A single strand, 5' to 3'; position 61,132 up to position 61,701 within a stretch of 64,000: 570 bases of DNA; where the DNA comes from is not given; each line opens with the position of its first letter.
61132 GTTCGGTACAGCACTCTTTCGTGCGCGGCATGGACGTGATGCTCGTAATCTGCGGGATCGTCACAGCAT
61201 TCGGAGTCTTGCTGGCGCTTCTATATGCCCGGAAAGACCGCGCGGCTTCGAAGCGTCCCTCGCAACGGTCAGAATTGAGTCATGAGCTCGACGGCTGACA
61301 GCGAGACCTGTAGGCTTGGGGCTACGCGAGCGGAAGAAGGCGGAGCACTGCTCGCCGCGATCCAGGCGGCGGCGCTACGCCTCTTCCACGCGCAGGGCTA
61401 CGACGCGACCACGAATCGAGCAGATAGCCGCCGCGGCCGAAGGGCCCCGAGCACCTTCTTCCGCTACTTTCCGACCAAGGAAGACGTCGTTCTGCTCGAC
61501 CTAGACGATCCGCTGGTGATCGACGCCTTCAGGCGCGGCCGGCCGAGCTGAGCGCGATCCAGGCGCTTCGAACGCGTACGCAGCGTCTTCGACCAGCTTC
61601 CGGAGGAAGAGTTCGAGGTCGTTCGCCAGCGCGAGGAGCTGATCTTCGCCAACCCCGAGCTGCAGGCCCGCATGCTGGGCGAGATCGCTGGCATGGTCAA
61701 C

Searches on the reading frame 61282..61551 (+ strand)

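Call 13: search_protein_families(library=pfam, proteins=[window:61282-61551:+], max_evalue=0.01)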
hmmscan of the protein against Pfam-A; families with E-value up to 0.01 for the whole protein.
window:61282-61551:+ (89 aa): 1 family
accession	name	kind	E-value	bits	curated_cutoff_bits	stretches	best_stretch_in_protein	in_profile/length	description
PF00440.29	TetR_N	-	1.2e-08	35.1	24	1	29-70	3-44/47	Bacterial regulatory proteins, tetR family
